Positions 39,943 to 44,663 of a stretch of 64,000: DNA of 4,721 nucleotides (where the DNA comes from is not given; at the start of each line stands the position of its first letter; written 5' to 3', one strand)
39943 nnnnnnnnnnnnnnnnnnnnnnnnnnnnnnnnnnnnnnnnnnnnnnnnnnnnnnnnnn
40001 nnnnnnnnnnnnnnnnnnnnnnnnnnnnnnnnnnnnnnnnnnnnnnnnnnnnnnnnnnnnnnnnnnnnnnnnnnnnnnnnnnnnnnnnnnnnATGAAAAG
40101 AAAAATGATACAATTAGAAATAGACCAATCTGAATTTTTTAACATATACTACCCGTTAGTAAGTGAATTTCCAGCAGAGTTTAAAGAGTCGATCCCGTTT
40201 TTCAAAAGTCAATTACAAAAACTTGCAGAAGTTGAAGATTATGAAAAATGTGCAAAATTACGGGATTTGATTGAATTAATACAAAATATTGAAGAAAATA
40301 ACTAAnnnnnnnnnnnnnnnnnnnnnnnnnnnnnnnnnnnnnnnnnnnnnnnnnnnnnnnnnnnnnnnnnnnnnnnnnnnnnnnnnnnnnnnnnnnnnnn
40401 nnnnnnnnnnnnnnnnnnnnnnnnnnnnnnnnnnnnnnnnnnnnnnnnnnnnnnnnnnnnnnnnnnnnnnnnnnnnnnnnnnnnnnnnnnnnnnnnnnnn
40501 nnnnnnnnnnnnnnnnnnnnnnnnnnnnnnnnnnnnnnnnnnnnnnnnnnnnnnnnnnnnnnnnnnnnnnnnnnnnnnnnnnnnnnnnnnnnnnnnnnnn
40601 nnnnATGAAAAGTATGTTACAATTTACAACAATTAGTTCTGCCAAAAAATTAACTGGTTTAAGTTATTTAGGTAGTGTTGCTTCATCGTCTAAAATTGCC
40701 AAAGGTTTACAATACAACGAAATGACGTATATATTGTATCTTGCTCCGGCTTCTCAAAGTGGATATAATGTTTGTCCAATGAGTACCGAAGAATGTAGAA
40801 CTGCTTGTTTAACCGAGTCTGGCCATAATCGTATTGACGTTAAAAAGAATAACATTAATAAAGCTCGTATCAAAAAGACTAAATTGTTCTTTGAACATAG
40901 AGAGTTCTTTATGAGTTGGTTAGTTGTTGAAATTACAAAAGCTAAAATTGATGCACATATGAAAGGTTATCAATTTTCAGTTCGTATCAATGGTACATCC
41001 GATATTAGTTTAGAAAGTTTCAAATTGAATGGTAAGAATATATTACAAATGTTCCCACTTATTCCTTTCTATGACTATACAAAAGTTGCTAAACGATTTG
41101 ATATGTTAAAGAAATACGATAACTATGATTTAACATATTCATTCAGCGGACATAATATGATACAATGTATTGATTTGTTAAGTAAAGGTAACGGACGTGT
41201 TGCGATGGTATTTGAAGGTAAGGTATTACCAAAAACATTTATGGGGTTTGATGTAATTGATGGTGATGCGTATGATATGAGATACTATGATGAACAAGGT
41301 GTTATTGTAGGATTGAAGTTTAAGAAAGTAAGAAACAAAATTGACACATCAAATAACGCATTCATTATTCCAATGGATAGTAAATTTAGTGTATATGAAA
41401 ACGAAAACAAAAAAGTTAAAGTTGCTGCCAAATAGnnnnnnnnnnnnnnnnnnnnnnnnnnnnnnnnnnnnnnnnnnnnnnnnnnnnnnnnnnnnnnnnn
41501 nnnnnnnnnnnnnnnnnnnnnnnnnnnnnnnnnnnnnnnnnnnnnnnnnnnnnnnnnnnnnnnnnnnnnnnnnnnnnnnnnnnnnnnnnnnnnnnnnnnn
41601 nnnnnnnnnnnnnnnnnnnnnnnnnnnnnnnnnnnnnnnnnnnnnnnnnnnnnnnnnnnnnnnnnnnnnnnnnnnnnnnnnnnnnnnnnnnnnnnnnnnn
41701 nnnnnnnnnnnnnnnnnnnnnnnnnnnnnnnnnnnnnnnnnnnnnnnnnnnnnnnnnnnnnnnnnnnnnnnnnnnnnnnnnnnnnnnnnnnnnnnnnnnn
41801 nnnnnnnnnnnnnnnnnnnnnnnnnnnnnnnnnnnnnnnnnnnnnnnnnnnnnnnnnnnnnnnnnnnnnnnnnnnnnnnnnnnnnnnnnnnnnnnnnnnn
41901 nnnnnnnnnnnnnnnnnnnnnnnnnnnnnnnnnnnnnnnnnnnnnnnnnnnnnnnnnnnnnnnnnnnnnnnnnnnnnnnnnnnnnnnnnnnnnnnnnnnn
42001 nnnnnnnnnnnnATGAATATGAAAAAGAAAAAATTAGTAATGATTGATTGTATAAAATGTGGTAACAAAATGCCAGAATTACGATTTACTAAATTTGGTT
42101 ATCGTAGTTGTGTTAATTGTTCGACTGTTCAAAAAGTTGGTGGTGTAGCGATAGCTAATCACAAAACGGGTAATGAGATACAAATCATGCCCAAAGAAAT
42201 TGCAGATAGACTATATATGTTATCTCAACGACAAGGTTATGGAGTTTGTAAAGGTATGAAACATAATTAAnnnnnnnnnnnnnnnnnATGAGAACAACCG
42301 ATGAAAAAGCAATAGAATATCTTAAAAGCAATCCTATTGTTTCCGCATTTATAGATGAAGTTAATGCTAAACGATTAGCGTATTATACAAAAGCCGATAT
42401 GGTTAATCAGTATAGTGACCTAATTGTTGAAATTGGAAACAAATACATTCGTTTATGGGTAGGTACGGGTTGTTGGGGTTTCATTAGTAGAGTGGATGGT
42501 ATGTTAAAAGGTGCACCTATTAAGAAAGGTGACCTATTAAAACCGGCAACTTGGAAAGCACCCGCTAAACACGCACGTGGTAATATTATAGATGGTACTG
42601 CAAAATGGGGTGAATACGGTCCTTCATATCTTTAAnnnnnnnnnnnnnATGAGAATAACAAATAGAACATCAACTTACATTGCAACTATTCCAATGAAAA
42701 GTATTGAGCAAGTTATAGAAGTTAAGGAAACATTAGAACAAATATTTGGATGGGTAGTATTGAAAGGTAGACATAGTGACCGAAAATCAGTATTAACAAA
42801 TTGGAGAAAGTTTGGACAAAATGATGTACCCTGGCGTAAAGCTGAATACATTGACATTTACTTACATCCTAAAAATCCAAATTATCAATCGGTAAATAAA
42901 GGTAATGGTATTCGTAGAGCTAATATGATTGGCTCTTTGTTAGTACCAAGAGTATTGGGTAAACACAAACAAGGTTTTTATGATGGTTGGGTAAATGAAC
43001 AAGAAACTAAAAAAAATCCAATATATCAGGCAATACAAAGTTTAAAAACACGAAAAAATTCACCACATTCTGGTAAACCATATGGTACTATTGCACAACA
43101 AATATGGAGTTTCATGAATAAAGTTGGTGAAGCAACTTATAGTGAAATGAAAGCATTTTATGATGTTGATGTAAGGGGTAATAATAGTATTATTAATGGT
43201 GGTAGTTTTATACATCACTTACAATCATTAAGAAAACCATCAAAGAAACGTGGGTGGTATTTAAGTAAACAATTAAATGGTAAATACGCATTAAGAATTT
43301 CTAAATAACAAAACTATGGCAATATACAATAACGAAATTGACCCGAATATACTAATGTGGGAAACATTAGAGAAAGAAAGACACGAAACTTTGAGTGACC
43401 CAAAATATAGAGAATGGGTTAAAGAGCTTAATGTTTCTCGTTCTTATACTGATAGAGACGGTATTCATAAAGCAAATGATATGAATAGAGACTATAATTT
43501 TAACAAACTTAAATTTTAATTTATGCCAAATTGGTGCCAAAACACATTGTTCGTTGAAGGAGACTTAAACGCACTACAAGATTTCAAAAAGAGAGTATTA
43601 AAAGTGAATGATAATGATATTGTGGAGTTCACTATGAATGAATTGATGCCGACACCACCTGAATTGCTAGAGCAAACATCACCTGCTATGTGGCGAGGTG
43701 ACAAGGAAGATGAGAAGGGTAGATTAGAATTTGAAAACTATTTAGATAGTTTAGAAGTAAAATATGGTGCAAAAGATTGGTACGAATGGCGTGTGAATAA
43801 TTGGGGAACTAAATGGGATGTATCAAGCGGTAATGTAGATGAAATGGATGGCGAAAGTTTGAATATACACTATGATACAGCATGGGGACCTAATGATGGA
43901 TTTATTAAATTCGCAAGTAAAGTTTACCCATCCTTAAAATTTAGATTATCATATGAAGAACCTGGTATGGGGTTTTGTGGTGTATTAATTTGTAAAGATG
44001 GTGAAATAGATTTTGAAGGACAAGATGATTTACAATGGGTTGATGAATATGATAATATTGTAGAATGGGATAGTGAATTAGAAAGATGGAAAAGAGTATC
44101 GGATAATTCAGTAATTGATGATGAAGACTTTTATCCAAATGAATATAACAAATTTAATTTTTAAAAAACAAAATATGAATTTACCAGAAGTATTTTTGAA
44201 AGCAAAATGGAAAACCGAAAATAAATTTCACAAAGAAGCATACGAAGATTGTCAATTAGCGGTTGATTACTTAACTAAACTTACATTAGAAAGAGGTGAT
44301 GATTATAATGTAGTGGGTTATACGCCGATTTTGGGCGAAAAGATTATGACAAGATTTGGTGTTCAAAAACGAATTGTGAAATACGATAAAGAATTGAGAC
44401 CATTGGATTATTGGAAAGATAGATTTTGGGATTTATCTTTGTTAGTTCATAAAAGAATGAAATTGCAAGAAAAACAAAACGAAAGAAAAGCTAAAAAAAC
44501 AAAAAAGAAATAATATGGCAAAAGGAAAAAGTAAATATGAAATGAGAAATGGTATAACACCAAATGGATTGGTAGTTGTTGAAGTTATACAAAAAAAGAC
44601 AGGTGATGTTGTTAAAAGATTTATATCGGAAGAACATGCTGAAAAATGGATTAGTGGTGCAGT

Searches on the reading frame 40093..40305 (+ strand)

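Call 7: search_protein_families(library=pfam, proteins=[window:40093-40305:+], max_evalue=0.01)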
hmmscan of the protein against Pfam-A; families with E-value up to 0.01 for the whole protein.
window:40093-40305:+ (70 aa): 3 families
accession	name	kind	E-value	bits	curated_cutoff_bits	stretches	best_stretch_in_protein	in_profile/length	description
PF02151.25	UVR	-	6.5e-06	26.2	21.5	1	38-65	8-35/36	UvrB/uvrC motif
PF25605.1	Phage_80a_gp11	-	0.0069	17.1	27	1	11-47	2-38/76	Phage 80a gp11 protein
PF18536.7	DUF5623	-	0.007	17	35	0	8-62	56-119/126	Domain of unknown function (DUF5623)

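Call 55: search_protein_families(library=phrogs, proteins=[window:40093-40305:+], max_evalue=0.01)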
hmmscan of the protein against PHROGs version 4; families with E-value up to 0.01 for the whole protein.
window:40093-40305:+ (70 aa): 0 families

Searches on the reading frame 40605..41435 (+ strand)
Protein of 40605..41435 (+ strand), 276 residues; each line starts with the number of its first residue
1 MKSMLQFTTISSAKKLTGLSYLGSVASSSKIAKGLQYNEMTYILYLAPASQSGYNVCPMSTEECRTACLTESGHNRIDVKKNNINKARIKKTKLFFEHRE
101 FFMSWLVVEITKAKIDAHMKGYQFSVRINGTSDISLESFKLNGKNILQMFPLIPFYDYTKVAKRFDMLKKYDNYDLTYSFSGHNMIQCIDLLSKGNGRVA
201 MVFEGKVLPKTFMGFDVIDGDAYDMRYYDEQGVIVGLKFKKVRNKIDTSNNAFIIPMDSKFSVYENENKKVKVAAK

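Call 7: search_protein_families(library=pfam, proteins=[window:40605-41435:+], max_evalue=0.01)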
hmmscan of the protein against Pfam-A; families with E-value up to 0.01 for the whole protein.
window:40605-41435:+ (276 aa): 1 family
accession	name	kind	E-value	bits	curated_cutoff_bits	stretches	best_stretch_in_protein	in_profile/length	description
PF17338.8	GP88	-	1e-34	120.8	24.4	1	36-241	16-219/230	Gene product 88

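Call 9: search_dna_similar(query=window:40605-41435:+, collection=phages, mode=protein, max_rows=30)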
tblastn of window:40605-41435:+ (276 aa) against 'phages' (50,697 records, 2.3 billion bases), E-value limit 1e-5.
Records with a match: 268; places in all: 269; records where one place covers at least 80% of the query: 17.
Best place of each record, by identity: <60% 268.
By first word of the organism name: Mycobacterium 238; Pelagibacter 11; Roseobacter 3; Xanthomonas 2; uncultured 2; Stenotrophomonas 2; Mesorhizobium 2; Puniceispirillum 2; Caulobacter 2; Limnohabitans 1; and 3 more.
By host as written in the record: Mycobacterium smegmatis mc2 155 189; Mycobacterium smegmatis mc#155 30; Mycobacterium smegmatis mc2155 9; - 6; Candidatus Pelagibacter sp H2P3alpha 4; Candidatus Pelagibacter sp. HTCC1062 3; Candidatus Pelagibacter sp. HTCC7211 3; Mesorhizobium loti R7ANS 2; and 19 more.
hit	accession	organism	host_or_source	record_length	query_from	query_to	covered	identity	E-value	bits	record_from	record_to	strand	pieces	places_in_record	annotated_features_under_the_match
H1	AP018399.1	Xanthomonas phage XacN1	Xanthomonas citri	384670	24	262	87%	39.3%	3e-29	122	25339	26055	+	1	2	hypothetical protein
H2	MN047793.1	Xanthomonas phage Xoo-sp13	Xanthomonas oryzae pv. oryzae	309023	11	264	92%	36.5%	3e-30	125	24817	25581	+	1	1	hypothetical protein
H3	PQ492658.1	Limnohabitans phage DC31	Limnohabitans sp. DCL3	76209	22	255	85%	39.5%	2e-29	122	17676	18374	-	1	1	hypothetical protein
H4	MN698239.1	Pelagibacter phage HTVC023P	Candidatus Pelagibacter sp. HTCC1062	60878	27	254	83%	40.5%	1e-34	137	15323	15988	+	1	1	hypothetical protein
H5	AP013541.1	uncultured phage_MedDCM-OCT-S42-C7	metagenomic fosmid library constructed ...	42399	22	237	78%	42.0%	6e-39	150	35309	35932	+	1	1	Phage protein Gp37/Gp68-like protein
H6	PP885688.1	Tunturiibacter phage Tunturi_5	Tunturiibacter psychrotolerans X4BP1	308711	27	255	83%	39.2%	1e-28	120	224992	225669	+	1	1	minor head protein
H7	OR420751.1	Pelagibacter phage HTVC309P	Candidatus Pelagibacter sp.FZCC0233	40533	1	237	86%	37.9%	9e-33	132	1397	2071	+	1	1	hypothetical protein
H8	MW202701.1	Caudoviricetes sp.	Manatee Spring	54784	22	237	78%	40.9%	9e-30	123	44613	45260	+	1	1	hypothetical protein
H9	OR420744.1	Pelagibacter phage HTVC134P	Candidatus Pelagibacter sp. HTCC7211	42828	9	237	83%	38.0%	5e-29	121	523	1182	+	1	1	hypothetical protein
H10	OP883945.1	Stenotrophomonas phage CM1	Stenotrophomonas maltophilia SRM01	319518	10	276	97%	31.8%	5e-26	112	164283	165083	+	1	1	record has no annotation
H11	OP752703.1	Stenotrophomonas phage RAS14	Stenotrophomonas maltophilia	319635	10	276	97%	31.8%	5e-26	112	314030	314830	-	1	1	hypothetical protein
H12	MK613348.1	Roseobacter phage CRP-6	Rhodobacteraceae bacterium FZCC0042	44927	3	240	86%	35.6%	8e-26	112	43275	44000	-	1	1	hypothetical protein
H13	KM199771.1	Mesorhizobium phage vB_MloP_Lo5R7ANS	Mesorhizobium loti R7ANS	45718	21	250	83%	36.5%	1e-20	97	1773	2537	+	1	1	hypothetical protein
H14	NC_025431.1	Mesorhizobium phage vB_MloP_Lo5R7ANS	Mesorhizobium loti R7ANS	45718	21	250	83%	36.5%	1e-20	97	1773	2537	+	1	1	hypothetical protein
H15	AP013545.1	uncultured phage MedDCM-OCT-S46-C10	metagenomic fosmid library constructed ...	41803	13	237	82%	36.9%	4e-28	119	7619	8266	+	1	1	Phage protein Gp37/Gp68-like protein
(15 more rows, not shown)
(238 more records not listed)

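Call 11: find_related_loci(query=window:40605-41435:+, collection=viral_contigs, flank=5000)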
Query window:40605-41435:+ (276 aa) in viral_contigs; peptide patterns used: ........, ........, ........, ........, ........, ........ (x = any residue, [..] = any of these).
46 stretches matched a pattern; 36 encode a relative of the query (tblastn E <= 1e-3); 36 distinct loci.
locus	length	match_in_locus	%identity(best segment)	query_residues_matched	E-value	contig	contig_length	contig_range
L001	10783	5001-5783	94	5-265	4e-170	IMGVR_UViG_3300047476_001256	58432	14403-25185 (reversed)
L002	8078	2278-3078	87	3-269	7e-161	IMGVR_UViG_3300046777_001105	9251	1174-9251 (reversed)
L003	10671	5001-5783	88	5-265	4e-159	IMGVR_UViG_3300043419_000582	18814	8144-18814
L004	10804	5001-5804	84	3-271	3e-152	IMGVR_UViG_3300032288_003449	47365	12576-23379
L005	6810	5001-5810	79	3-272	1e-146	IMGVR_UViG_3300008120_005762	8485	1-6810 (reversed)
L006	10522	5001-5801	79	3-269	8e-147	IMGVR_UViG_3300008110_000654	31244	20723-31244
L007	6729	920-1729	79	3-272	1e-146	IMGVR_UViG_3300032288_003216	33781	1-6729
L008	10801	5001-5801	79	3-269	5e-144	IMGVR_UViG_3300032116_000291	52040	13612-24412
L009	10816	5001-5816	79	5-276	9e-148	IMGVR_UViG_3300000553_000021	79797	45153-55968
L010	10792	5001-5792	81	3-265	2e-143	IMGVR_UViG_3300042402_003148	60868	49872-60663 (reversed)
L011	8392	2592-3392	80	1-268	3e-143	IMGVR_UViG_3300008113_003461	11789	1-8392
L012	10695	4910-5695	81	5-265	4e-143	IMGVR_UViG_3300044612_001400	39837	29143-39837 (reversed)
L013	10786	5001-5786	81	5-265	4e-143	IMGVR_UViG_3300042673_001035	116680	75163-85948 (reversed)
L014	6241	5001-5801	80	1-268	2e-143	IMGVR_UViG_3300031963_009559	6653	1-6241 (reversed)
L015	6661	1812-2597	80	3-264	2e-141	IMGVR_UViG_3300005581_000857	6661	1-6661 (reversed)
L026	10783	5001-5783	77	5-265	1e-134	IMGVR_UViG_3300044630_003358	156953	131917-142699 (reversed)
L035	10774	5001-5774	78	8-265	1e-133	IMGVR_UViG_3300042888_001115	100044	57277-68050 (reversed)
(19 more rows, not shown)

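Call 54: search_solved_structures(query=window:40605-41435:+, max_evalue=1)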
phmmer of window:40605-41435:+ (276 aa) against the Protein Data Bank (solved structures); distinct sequences matched with E-value up to 1: 9.
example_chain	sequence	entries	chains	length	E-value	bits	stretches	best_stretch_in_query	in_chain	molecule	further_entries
9nr6_B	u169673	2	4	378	0.016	17.8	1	114-175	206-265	Glutamate receptor 4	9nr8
9x58_A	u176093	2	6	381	0.016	17.7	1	114-175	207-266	Glutamate receptor 4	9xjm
4gpa_A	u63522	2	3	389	0.017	17.7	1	114-175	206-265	Glutamate receptor 4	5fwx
9s3o_B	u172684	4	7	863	0.043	16.4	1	114-175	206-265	Glutamate receptor 4 | Glutamate receptor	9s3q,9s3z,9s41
9j92_D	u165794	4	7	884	0.045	16.3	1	114-175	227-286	Glutamate receptor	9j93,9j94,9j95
9p9b_A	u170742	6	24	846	0.046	16.3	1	114-175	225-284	Isoform 2 of Glutamate receptor 4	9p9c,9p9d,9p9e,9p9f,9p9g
9igz_D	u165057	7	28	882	0.047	16.2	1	114-175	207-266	Isoform 2 of Glutamate receptor 4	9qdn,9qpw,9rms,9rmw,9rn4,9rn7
9rnh_A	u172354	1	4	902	0.049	16.2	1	114-175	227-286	Glutamate receptor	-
6xxv_C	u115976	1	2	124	0.43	13.1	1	72-148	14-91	S2_1.2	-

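Call 55: search_protein_families(library=phrogs, proteins=[window:40605-41435:+], max_evalue=0.01)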
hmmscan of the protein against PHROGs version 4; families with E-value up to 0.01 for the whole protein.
window:40605-41435:+ (276 aa): 2 families
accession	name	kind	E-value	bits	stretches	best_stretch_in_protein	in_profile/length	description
phrog_1617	-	unknown function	2.2e-56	192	1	22-254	42-269/273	-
phrog_1392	-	unknown function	0.0024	18.2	1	52-202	76-225/296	-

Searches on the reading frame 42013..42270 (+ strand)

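Call 7: search_protein_families(library=pfam, proteins=[window:42013-42270:+], max_evalue=0.01)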
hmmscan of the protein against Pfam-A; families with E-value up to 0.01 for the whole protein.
window:42013-42270:+ (85 aa): 1 family
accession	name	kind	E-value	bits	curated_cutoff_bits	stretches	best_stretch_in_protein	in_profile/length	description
PF01412.23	ArfGap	-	0.0038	17.8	28.7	1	12-51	15-54/117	Putative GTPase activating protein for Arf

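Call 55: search_protein_families(library=phrogs, proteins=[window:42013-42270:+], max_evalue=0.01)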
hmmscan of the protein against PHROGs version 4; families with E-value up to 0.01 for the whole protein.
window:42013-42270:+ (85 aa): 1 family
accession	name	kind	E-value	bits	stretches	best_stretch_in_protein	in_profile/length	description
phrog_54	-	other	0.0091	17.3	0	12-40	35-64/75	DksA-like zinc-finger protein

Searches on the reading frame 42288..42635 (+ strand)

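Call 7: search_protein_families(library=pfam, proteins=[window:42288-42635:+], max_evalue=0.01)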
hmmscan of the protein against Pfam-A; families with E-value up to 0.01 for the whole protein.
window:42288-42635:+ (115 aa): 1 family
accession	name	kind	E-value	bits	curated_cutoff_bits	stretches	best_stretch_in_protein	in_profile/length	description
PF24835.1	DUF7717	-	4.3e-05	24.1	27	1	42-102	42-97/117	Family of unknown function (DUF7717)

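Call 55: search_protein_families(library=phrogs, proteins=[window:42288-42635:+], max_evalue=0.01)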
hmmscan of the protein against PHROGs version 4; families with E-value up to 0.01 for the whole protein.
window:42288-42635:+ (115 aa): 4 families
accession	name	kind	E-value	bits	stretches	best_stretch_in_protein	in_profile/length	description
phrog_5014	-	unknown function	1.6e-08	35.7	1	79-103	70-94/110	-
phrog_3274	-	unknown function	6e-07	31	1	13-101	7-94/113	-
phrog_818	-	unknown function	0.00021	22.8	1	41-102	50-106/127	-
phrog_10383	-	unknown function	0.0017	19.6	1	77-102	80-105/125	-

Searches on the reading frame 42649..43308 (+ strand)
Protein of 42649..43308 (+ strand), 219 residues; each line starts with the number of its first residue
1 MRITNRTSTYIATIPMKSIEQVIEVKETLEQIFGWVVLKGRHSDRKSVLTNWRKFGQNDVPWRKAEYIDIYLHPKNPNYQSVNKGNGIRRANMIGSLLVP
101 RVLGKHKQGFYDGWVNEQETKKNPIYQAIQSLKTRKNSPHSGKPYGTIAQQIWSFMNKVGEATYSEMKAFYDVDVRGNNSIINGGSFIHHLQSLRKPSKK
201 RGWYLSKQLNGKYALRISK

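Call 7: search_protein_families(library=pfam, proteins=[window:42649-43308:+], max_evalue=0.01)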
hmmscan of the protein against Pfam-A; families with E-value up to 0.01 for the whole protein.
window:42649-43308:+ (219 aa): 0 families

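Call 53: search_solved_structures(query=window:42649-43308:+, max_evalue=1)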
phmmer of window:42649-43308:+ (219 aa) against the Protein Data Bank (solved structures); distinct sequences matched with E-value up to 1: 0.

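Call 55: search_protein_families(library=phrogs, proteins=[window:42649-43308:+], max_evalue=0.01)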
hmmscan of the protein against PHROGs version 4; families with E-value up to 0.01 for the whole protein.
window:42649-43308:+ (219 aa): 0 families

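Call 70: find_homologous_proteins(query=window:42649-43308:+, max_evalue=0.001)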
Query window:42649-43308:+ (219 aa): 540 proteins with E <= 0.001 among 582 candidates; the best 120 are listed.
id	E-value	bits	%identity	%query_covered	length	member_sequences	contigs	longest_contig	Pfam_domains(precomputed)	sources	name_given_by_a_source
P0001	2.8e-135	467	92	100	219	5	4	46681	-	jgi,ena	jgi:hypothetical protein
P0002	4.7e-112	391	77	99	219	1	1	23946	-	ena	-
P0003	9.1e-112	390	78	98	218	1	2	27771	-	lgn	-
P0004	2.0e-111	389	78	99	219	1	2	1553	-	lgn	-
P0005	4.7e-111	387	77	100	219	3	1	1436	-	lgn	-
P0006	4.7e-111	387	77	99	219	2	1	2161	-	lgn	-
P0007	6.1e-111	387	77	99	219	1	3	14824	-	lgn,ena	-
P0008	1.8e-109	382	75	99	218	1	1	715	-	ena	-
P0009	1.1e-107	377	75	99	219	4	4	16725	-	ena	-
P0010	2.1e-103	362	72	99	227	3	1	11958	-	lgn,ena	-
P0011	3.5e-100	352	73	98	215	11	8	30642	-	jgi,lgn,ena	jgi:hypothetical protein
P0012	3.2e-86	306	66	98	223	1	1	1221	-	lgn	-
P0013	1.2e-85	304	64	96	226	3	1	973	-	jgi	-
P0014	3.0e-85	303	66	96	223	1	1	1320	-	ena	-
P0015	3.5e-85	303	64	97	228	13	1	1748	-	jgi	-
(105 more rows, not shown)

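Call 77: predict_structure(alignment_id=A1)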
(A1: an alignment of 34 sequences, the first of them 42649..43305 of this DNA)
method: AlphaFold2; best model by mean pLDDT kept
length: 219 residues; sequences in the alignment: 34
mean_pLDDT: 72.7   pTM: 0.43
mean pLDDT of the five models: 72.7, 69.8, 69.4, 67.7, 65.9
residues with pLDDT >= 90: 6; 70-90: 131; 50-70: 55; < 50: 27
segments of 3 or more residues with pLDDT < 50: 1-3, 92-94, 129-138, 140-145
pLDDT, mean of each block of 10 residues (from residue 1): 60 86 85 83 86 78 86 82 73 55 65 66 54 45 57 81 81 60 65 84 87 85
secondary structure, 60 per line:
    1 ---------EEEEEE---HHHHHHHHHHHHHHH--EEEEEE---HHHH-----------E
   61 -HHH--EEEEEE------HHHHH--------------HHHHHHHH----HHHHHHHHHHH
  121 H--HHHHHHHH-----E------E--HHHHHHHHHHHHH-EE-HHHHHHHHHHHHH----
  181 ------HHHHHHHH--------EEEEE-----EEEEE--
elements in order: E10-15 H19-33 E36-41 H45-48 E67-72 H79-83 H98-105 H110-121 H124-131 H147-159 H164-176 H187-194 E203-207 E213-217

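Call 79: fold_search(model_id=the predicted structure, library=pdb)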
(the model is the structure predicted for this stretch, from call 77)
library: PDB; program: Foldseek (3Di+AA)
matches with E <= 10: 161; with E <= 0.001: 0
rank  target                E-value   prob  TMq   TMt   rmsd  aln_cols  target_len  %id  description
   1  5a49_H                5.5e-01  0.44  0.21  0.46   4.7        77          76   14  Crystal structure of the LOTUS domain (aa 139-222) of Drosophila Oskar in C222 (released 2015-07-22)
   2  5cd8_A                5.9e-01  0.44  0.21  0.46   4.7        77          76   14  Crystal structure of the NTD of Drosophila Oskar protein (released 2015-09-02)
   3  5a49_J                8.1e-01  0.44  0.22  0.49   4.4        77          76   14  Crystal structure of the LOTUS domain (aa 139-222) of Drosophila Oskar in C222 (released 2015-07-22)
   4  8b6f_A2               8.1e-01  0.02  0.12  0.10  34.5       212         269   10  Cryo-EM structure of NADH:ubiquinone oxidoreductase (complex-I) from respiratory supercomplex of Tetrahymena thermoph (released 2023-03-29)
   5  5a49_F                9.2e-01  0.38  0.22  0.49   4.5        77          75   14  Crystal structure of the LOTUS domain (aa 139-222) of Drosophila Oskar in C222 (released 2015-07-22)
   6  1nz8_MODEL_1_A        9.8e-01  0.06  0.15  0.24  14.4       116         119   13  Solution Structure of the N-utilization substance G (NusG) N-terminal (NGN) domain from Thermus thermophilus (released 2004-04-06)
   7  3ncr_C                1.3e+00  0.07  0.12  0.19   9.9        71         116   17  GlnK2 from Archaeoglubus fulgidus, ADP complex (released 2010-07-28)
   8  8w6i_A                1.3e+00  0.03  0.16  0.13  18.6       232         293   17  Cryo-EM structure of Escherichia coli Str K12 FtsEX complex with ATP-gamma-S in peptidisc (released 2023-12-20)
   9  3ncq_C                1.4e+00  0.08  0.14  0.22   9.6        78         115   17  GlnK2 from Archaeoglobus fulgidus, ATP complex (released 2010-07-28)
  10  9iwu_C                1.4e+00  0.05  0.15  0.20   7.7        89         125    8  CTB10-PE3.0-(R)-1g complex (released 2025-07-30)
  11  5cd7_F                1.6e+00  0.25  0.21  0.50   4.3        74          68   12  Crystal structure of the NTD L199M of Drosophila Oskar protein (released 2015-09-02)
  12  5a49_B                1.7e+00  0.28  0.22  0.50   4.3        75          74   15  Crystal structure of the LOTUS domain (aa 139-222) of Drosophila Oskar in C222 (released 2015-07-22)
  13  5me9_C                1.7e+00  0.08  0.22  0.14  15.9       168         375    9  Crystal structure of yeast Cdt1 (N terminal and middle domain), form 1. (released 2017-05-17)
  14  6ghc_B                1.7e+00  0.06  0.20  0.16  11.9       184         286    9  Modification dependent EcoKMcrA restriction endonuclease (released 2018-08-08)
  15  9iwu_B                1.7e+00  0.05  0.14  0.19   7.8        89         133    8  CTB10-PE3.0-(R)-1g complex (released 2025-07-30)
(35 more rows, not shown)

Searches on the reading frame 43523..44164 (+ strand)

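Call 36: search_protein_families(library=pfam, proteins=[window:43523-44164:+], max_evalue=0.01)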
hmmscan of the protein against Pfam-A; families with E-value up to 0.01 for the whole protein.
window:43523-44164:+ (213 aa): 1 family
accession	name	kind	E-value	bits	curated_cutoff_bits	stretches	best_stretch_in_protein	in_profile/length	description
PF18406.6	DUF1281_C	-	2.3e-12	47.1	22.8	1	98-169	2-70/88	Ferredoxin-like domain in Api92-like protein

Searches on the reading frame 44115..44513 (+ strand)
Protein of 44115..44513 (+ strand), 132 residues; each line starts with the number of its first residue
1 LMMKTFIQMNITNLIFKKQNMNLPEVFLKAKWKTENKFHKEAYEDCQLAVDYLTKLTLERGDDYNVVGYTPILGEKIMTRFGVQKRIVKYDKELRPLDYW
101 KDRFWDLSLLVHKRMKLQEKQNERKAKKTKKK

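Call 36: search_protein_families(library=pfam, proteins=[window:44115-44513:+], max_evalue=0.01)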
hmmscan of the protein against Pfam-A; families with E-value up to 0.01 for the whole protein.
window:44115-44513:+ (132 aa): 1 family
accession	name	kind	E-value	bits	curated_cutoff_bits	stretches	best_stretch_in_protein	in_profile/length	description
PF17044.10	BPTA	-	0.0044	17.3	27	1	3-46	34-77/196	Borrelial persistence in ticks protein A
